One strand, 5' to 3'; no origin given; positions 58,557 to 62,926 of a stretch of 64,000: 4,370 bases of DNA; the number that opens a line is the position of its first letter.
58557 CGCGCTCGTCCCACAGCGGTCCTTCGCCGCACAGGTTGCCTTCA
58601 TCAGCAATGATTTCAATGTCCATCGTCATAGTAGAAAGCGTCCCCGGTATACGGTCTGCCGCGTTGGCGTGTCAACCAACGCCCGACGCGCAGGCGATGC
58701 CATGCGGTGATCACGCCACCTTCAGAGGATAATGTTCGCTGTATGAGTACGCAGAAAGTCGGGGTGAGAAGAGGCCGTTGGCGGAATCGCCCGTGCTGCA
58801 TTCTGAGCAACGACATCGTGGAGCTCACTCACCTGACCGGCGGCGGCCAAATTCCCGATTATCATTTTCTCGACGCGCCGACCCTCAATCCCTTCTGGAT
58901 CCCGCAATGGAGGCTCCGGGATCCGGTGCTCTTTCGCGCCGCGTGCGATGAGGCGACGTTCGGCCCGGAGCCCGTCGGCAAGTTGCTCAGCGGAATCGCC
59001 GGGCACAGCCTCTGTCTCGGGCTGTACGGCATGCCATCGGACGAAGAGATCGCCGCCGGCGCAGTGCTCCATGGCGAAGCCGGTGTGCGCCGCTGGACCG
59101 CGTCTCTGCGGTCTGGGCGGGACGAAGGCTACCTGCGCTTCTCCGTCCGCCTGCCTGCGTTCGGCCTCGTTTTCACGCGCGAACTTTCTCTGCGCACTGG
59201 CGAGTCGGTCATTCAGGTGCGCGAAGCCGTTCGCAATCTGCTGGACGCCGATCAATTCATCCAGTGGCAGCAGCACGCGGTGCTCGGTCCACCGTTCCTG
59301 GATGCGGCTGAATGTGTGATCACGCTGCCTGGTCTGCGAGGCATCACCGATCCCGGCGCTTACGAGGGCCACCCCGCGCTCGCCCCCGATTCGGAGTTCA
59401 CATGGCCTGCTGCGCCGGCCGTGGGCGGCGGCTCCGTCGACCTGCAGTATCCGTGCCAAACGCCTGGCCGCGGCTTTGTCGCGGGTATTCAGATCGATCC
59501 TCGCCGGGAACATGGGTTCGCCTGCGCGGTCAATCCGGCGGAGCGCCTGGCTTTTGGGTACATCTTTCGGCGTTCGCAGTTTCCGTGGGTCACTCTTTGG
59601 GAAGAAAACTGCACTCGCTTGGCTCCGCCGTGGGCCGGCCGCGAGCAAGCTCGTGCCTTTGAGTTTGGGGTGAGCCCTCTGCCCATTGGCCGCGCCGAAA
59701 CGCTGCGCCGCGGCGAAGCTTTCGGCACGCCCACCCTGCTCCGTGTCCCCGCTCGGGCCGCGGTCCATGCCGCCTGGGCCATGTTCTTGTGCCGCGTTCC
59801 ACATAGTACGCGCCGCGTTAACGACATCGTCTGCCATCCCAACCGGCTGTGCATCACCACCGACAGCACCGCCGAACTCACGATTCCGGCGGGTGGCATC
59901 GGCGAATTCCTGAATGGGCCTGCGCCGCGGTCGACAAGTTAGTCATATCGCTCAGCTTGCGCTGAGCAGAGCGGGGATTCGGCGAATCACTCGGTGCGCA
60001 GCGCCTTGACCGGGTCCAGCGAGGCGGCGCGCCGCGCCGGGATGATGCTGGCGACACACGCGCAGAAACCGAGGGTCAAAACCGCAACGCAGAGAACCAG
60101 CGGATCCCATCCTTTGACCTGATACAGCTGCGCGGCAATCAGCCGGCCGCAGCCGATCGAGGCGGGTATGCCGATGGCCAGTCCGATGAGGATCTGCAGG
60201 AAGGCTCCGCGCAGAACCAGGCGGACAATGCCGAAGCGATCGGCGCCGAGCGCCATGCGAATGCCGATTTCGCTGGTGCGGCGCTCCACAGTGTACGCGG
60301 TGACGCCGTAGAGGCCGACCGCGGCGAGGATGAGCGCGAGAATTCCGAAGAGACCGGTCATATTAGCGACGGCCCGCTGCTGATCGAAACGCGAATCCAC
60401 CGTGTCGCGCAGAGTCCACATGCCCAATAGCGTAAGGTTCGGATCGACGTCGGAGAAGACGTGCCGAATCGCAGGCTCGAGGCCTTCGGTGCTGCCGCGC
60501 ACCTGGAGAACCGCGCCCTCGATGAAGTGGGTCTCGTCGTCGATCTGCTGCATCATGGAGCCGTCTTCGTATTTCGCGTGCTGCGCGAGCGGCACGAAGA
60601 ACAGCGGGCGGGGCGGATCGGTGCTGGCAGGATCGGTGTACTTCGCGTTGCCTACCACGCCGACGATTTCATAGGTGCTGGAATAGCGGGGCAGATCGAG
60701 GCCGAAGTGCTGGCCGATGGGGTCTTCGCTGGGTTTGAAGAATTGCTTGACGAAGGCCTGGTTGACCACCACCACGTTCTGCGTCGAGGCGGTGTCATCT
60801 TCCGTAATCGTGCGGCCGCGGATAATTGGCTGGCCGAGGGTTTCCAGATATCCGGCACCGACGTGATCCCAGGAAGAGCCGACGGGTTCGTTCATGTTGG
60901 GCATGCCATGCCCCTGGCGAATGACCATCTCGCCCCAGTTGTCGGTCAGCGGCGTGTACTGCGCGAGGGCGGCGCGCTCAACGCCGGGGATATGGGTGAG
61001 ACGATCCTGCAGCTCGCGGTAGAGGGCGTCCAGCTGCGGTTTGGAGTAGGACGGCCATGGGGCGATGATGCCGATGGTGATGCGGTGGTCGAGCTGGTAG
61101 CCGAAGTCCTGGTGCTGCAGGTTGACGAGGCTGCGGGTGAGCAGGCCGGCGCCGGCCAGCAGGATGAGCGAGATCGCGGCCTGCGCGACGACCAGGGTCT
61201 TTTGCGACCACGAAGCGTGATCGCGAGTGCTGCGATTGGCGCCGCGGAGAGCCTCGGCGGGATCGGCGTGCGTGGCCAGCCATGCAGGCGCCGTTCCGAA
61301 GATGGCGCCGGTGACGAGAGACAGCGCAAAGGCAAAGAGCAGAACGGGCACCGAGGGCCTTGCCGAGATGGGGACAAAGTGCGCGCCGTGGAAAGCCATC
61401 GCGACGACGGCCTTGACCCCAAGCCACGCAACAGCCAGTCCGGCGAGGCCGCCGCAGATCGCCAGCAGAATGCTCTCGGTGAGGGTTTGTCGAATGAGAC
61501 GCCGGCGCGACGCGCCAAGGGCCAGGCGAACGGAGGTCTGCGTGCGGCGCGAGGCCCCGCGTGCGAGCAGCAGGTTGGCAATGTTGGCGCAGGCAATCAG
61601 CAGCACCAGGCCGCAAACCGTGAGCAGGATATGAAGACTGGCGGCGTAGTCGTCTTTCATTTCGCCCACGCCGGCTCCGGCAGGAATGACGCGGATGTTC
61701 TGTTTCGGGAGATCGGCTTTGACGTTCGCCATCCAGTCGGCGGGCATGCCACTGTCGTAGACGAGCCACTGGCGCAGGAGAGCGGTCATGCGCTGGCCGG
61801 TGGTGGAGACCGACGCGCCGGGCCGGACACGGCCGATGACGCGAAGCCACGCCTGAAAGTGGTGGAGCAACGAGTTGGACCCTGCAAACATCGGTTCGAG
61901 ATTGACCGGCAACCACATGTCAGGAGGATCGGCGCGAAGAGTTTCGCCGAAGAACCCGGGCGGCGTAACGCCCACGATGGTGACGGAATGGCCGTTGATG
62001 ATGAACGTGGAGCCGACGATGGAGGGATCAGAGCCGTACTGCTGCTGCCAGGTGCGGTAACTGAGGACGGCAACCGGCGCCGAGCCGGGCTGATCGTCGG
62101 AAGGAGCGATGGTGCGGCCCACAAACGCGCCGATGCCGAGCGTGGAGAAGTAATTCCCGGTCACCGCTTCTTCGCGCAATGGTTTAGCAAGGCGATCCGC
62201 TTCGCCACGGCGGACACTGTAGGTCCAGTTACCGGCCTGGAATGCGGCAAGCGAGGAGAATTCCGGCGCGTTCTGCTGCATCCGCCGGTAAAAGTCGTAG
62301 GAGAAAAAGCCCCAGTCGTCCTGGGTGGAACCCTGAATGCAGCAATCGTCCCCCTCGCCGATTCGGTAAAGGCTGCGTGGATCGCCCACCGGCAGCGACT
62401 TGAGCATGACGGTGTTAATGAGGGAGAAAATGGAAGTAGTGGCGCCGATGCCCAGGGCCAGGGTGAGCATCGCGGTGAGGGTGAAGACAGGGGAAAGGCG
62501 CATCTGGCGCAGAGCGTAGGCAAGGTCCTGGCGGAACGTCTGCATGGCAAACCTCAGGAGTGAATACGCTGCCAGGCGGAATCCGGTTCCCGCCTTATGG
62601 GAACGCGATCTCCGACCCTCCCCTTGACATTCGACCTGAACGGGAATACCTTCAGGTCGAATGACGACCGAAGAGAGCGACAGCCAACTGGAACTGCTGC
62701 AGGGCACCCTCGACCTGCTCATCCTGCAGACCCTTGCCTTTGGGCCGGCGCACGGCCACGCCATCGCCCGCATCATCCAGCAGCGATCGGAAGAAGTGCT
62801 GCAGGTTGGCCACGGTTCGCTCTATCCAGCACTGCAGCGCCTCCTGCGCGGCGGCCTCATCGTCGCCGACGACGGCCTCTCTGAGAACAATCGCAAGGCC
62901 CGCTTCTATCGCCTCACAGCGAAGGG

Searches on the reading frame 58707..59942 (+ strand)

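Call 75: search_protein_families(library=pfam, proteins=[window:58707-59942:+], max_evalue=0.01)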
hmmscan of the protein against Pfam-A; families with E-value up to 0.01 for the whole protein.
window:58707-59942:+ (411 aa): 1 family
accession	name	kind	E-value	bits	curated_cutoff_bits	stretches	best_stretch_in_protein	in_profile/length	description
PF14486.12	DUF4432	-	3.3e-06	26.5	32.5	1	154-201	130-177/304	Domain of unknown function (DUF4432)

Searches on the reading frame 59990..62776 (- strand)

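Call 75: search_protein_families(library=pfam, proteins=[window:59990-62776:-], max_evalue=0.01)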
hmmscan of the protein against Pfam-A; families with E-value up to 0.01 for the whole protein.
window:59990-62776:- (929 aa): 2 families
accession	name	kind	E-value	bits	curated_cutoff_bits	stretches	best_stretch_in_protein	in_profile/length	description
PF12704.14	MacB_PCD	-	1.1e-35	124.3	27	2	99-332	1-206/207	MacB-like periplasmic core domain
PF02687.27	FtsX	-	9.6e-23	81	25.5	2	388-506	4-120/120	FtsX-like permease C-terminal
